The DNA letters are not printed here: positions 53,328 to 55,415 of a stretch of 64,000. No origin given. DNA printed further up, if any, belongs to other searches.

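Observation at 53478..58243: Tandem array of three secreted DUF4139/DUF4140-like paralogs, with a fourth copy at 13293-14726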

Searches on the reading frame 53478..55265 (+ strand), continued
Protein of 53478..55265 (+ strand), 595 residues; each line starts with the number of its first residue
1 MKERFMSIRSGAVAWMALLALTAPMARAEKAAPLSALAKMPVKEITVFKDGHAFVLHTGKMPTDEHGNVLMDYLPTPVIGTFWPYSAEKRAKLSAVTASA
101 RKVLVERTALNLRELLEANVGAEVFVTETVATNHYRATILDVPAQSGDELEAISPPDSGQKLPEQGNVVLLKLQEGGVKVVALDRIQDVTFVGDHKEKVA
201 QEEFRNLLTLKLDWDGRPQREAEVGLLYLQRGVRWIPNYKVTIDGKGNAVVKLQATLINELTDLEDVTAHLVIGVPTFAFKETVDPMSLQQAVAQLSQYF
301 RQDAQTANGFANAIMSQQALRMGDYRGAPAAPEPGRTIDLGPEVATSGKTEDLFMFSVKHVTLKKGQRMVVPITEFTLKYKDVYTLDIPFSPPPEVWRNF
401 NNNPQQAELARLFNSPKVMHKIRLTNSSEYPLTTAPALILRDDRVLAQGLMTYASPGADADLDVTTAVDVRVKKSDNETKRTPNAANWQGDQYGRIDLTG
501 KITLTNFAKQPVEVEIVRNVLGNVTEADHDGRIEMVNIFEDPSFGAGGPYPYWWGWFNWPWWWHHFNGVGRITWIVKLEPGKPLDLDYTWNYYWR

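Call 46: search_protein_families(library=pfam, proteins=[L083:6964-8487:+, L083:8267-9865:+, L083:9920-11671:+, L083:11647-13059:+, L083:13231-14250:+, L083:3571-6366:+, L008:3687-4841:+, L008:4843-6159:+, L008:6146-7465:+, L008:7452-7985:+], max_evalue=0.01)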
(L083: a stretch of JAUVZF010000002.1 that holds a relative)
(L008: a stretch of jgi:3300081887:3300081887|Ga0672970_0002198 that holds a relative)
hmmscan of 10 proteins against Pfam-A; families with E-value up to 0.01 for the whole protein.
L083:6964-8487:+ (507 aa): 1 family
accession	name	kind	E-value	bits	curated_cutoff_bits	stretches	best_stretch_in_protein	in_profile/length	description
PF13598.12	DUF4139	-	0.0035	17.5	31.8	0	228-478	2-198/205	Domain of unknown function (DUF4139)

L083:8267-9865:+ (532 aa): 1 family
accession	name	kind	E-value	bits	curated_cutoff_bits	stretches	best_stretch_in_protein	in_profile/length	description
PF13598.12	DUF4139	-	4.8e-07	30.1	31.8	1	199-472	1-151/205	Domain of unknown function (DUF4139)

L083:9920-11671:+ (583 aa): 0 families

L083:11647-13059:+ (470 aa): 1 family
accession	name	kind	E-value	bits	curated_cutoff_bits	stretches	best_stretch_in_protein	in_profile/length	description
PF13598.12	DUF4139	-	9e-08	32.5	31.8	1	138-410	1-151/205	Domain of unknown function (DUF4139)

L083:13231-14250:+ (339 aa): 1 family
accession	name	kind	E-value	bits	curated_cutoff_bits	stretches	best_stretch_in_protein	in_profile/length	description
PF01116.26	F_bP_aldolase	-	4.8e-94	315.4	25.5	1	6-318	3-276/277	Fructose-bisphosphate aldolase class-II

L083:3571-6366:+ (931 aa): 0 families

L008:3687-4841:+ (384 aa): 2 families
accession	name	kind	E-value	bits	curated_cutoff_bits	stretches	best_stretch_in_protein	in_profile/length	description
PF13598.12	DUF4139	-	3e-06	27.5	31.8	1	115-329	1-154/205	Domain of unknown function (DUF4139)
PF13600.11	DUF4140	-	0.007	17.2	27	0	43-94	7-54/98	N-terminal domain of unknown function (DUF4140)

L008:4843-6159:+ (438 aa): 1 family
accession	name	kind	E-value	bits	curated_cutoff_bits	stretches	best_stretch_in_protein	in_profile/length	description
PF13598.12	DUF4139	-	9.9e-10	38.9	31.8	1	116-431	1-202/205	Domain of unknown function (DUF4139)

L008:6146-7465:+ (439 aa): 1 family
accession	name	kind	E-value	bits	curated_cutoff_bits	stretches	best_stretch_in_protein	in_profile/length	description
PF13598.12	DUF4139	-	1.3e-08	35.2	31.8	1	118-389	2-151/205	Domain of unknown function (DUF4139)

L008:7452-7985:+ (177 aa): 13 families
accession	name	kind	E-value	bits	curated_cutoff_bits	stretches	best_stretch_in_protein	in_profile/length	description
PF13424.12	TPR_12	-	7.5e-12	45.7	30.1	2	86-154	3-75/77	Tetratricopeptide repeat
PF13428.12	TPR_14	-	4.1e-08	33.6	23.5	1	125-158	2-35/44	Tetratricopeptide repeat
PF13432.12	TPR_16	-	9.8e-08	32.7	32.7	2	92-153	3-60/65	Tetratricopeptide repeat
PF13174.12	TPR_6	-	2.2e-07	31.5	26.3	0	92-116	6-30/33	Tetratricopeptide repeat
PF07719.23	TPR_2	-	3.8e-07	30.2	27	1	86-116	1-31/34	Tetratricopeptide repeat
PF00515.34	TPR_1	-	3e-05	24.1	27.8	1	86-114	1-29/34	Tetratricopeptide repeat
PF13181.12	TPR_8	-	6.6e-05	23.2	25.7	0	126-151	3-28/34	Tetratricopeptide repeat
PF14559.12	TPR_19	-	6.8e-05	23.6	25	1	98-156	3-57/68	Tetratricopeptide repeat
PF17874.7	TPR_MalT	-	0.00012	21.9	45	1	74-152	69-150/336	MalT-like TPR region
PF13374.12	TPR_10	-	0.00014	22.2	27.5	0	86-116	2-32/42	Tetratricopeptide repeat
PF08769.17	Spo0A_C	-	0.0023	18.3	25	1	105-152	38-85/104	Sporulation initiation factor Spo0A C terminal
PF13176.12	TPR_7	-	0.0048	17.3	27.9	0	88-114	1-27/36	Tetratricopeptide repeat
PF14938.12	SNAP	-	0.0061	16.5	25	0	66-153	92-184/282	Soluble NSF attachment protein, SNAP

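Call 48: search_protein_families(library=pfam, alignment_id=A2, max_evalue=1)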
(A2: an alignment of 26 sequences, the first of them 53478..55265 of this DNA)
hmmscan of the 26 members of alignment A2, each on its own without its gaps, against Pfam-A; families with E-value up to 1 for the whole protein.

A. member 1, window:53478-55265:+ (595 aa): 0 families

B. families by the number of members that match (of 26 scanned): 9 families
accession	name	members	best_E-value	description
PF13598.12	DUF4139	5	0.0032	Domain of unknown function (DUF4139)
PF24350.1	DUF7510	1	0.033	Family of unknown function (DUF7510)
PF22287.2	TraI-like_C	1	0.055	TraI-like C-terminal domain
PF14712.11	Snapin_Pallidin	1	0.097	Snapin/Pallidin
PF10457.14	MENTAL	1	0.17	Cholesterol-capturing domain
PF22130.1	Phage_gp38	1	0.23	Lactococcus phage gp38-like protein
PF07482.16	DUF1522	1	0.23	Domain of Unknown Function (DUF1522)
PF08139.17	LPAM_1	1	0.31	Prokaryotic membrane lipoprotein lipid attachment site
PF13056.11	DUF3918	1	0.42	Protein of unknown function (DUF3918)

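Call 53: find_encoding_contigs(protein=P0002, flank=10000, max_places=2)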
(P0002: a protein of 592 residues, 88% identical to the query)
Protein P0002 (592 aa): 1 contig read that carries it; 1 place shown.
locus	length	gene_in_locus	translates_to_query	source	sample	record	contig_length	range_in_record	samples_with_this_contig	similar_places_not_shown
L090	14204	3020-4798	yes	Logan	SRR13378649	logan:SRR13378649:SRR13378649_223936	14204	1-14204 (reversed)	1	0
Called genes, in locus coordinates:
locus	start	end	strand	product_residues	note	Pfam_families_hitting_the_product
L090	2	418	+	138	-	?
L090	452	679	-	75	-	-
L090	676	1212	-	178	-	-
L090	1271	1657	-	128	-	PF00072:Response_reg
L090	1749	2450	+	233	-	PF00106:adh_short (weak), PF13561:adh_short_C2, PF00106:adh_short, PF08659:KR (weak)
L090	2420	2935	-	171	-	PF01661:Macro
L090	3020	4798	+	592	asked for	-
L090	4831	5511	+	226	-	PF00072:Response_reg, PF00486:Trans_reg_C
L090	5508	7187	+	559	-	PF00512:HisKA, PF02518:HATPase_c, PF13581:HATPase_c_2 (weak)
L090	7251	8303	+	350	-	-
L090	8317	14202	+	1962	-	?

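Call 57: search_protein_representatives(alignment_id=A2)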
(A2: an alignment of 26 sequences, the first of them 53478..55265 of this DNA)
Query: 26 sequences, 587 profile positions. Proteins with E-value up to 0.001 (for the whole library): 2414; up to 1e-10: 1921; up to 1e-30: 1106. The best 150 are listed.
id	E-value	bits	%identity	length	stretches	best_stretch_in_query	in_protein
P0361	1.6e-283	958.0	-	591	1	16-587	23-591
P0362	1.0e-256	869.6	-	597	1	12-586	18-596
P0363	1.1e-232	790.2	-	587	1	8-587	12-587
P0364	7.2e-228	774.3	-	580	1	5-587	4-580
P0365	1.1e-227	773.7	-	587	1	4-587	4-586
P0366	3.4e-220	748.9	-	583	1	5-587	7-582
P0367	2.4e-219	746.2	-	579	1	5-587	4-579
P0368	9.0e-218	740.9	-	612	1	15-586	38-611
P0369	7.1e-210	714.9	-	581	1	26-587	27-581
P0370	8.9e-210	714.5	-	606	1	14-585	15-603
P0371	2.1e-209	713.3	-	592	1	16-587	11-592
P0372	1.2e-208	710.8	-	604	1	11-587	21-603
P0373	8.2e-205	698.2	-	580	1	8-587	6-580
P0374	1.5e-203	694.0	-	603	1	26-585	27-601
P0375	2.1e-203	693.5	-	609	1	23-586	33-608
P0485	1.5e-120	419.9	-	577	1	33-584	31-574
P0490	8.0e-119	414.2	-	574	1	2-587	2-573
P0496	1.8e-112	393.2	-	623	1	33-586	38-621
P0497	1.8e-111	389.9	-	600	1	18-586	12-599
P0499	2.5e-109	382.8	-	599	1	2-586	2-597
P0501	3.6e-108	379.0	-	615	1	26-586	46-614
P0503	1.4e-107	377.1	-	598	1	33-585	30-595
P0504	7.3e-107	374.7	-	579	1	7-585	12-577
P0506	8.3e-105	367.9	-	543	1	11-587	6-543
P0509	1.9e-103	363.4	-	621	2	210-587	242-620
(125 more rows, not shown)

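Call 58: search_protein_families(library=pfam, proteins=[P0496, P0497, P0499, P0501, P0503, P0504, P0506, P0509, P0485, P0490], max_evalue=0.1)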
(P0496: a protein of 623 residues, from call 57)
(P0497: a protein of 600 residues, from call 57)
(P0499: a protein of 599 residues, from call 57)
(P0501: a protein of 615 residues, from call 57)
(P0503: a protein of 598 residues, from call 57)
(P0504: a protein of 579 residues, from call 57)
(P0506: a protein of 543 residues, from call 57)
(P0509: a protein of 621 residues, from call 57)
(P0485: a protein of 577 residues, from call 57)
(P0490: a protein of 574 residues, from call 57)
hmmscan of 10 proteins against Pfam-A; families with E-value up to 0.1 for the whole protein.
P0496 (623 aa): 1 family
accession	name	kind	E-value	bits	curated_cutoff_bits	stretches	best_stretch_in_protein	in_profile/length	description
PF13598.12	DUF4139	-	8.3e-05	22.8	31.8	1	250-538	5-150/205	Domain of unknown function (DUF4139)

P0497 (600 aa): 1 family
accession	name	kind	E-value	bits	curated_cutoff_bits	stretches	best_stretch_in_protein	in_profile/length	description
PF13598.12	DUF4139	-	0.0008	19.6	31.8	1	239-596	5-200/205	Domain of unknown function (DUF4139)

P0499 (599 aa): 1 family
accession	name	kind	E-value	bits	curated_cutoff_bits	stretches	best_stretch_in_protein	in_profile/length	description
PF13598.12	DUF4139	-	0.013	15.7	31.8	0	470-597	106-203/205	Domain of unknown function (DUF4139)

P0501 (615 aa): 1 family
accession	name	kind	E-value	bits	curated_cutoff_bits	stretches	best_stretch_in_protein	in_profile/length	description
PF13598.12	DUF4139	-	4.2e-05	23.8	31.8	1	265-611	3-200/205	Domain of unknown function (DUF4139)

P0503 (598 aa): 0 families

P0504 (579 aa): 2 families
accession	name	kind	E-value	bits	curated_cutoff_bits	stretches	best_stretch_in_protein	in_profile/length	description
PF13598.12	DUF4139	-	5.7e-08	33.2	31.8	1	229-575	1-200/205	Domain of unknown function (DUF4139)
PF14289.11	DUF4369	-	0.097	13.7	25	0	122-158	23-59/91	Domain of unknown function (DUF4369)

P0506 (543 aa): 1 family
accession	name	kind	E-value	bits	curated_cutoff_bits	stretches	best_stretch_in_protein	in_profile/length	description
PF13598.12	DUF4139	-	0.07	13.3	31.8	0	197-422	2-101/205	Domain of unknown function (DUF4139)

P0509 (621 aa): 0 families

P0485 (577 aa): 1 family
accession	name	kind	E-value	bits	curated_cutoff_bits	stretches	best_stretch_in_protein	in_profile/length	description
PF13598.12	DUF4139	-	0.0067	16.6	31.8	0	216-454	3-101/205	Domain of unknown function (DUF4139)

P0490 (574 aa): 1 family
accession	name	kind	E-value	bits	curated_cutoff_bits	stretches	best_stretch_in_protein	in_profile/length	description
PF13598.12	DUF4139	-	0.091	12.9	31.8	0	214-277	4-70/205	Domain of unknown function (DUF4139)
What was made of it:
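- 53478..55265 (+): A: divergent long-form DUF4139-superfamily protein (595 aa; probably 590 aa from 53493) with a signal peptide, an SH3/Tudor-like insert, a disordered linker at 283-349 and a Trp-rich loop at about 545-566. Eight of 10 divergent family members have DUF4139 as their only Pfam hit, one above GA (call 58).
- Divergent A-family members hit PF13598, one at 33.2 bits, above GA (call 58). Eight of 10 divergent A-family members have DUF4139 as their only Pfam hit (call 58).
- Tried and rejected: I scanned divergent members against Pfam instead (call 58).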

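Call 72: find_related_loci(query=A2, collection=viral_contigs, flank=8000)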
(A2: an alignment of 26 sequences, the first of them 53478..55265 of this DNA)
Query A2 (595 aa) in viral_contigs; peptide patterns used: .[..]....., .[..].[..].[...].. (x = any residue, [..] = any of these).
71 stretches matched a pattern, but none encodes a relative of the query by tblastn (E <= 1e-3).

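Call 81: search_protein_families(library=padloc, proteins=[window:53478-55265:+], max_evalue=0.01)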
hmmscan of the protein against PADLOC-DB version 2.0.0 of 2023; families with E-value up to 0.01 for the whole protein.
window:53478-55265:+ (595 aa): 0 families
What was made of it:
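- A is absent from 2.9 million viral contigs (call 72) and has no PADLOC hit (call 81).
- Tried and rejected: There are no PADLOC hits (call 81) and no viral contig encoding A (call 72).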

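Call 82: search_protein_families(library=pfam, proteins=[L090:8317-14202:+, L006:718-7998:+, L090:7251-8303:+, L090:5508-7187:+, L008:2190-3527:-, L008:132-2144:-], max_evalue=0.001)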
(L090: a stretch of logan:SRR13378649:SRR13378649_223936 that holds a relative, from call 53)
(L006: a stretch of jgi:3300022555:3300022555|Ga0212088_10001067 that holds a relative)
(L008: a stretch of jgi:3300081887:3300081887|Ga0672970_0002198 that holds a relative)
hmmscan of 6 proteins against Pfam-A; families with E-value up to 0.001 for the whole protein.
L090:8317-14202:+ (1962 aa): 1 family
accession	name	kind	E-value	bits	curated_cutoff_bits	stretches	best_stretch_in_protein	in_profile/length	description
PF07596.16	SBP_bac_10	-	1.4e-05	25.7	23.3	1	896-930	2-35/268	Protein of unknown function (DUF1559)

L006:718-7998:+ (2426 aa): 1 family
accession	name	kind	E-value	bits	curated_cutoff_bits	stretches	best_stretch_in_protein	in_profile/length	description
PF11990.13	DUF3487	-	0.00086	19.5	27.8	1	1209-1260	25-76/114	Protein of unknown function (DUF3487)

L090:7251-8303:+ (350 aa): 0 families

L090:5508-7187:+ (559 aa): 3 families
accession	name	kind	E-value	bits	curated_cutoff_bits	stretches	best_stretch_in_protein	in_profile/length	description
PF02518.31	HATPase_c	-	1.3e-23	84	26.4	1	449-558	2-109/111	Histidine kinase-, DNA gyrase B-, and HSP90-like ATPase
PF00512.31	HisKA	-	4.3e-16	59.1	26.9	1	336-402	1-66/66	His Kinase A (phospho-acceptor) domain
PF13581.12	HATPase_c_2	-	2.5e-06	27.9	27.4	1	452-551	35-122/127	Histidine kinase-like ATPase domain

L008:2190-3527:- (445 aa): 0 families

L008:132-2144:- (670 aa): 0 families

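Call 84: search_solved_structures(query=A5, max_evalue=10)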
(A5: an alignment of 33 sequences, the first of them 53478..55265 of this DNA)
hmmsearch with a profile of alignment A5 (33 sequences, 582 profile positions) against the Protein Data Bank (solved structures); distinct sequences matched with E-value up to 10: 0.
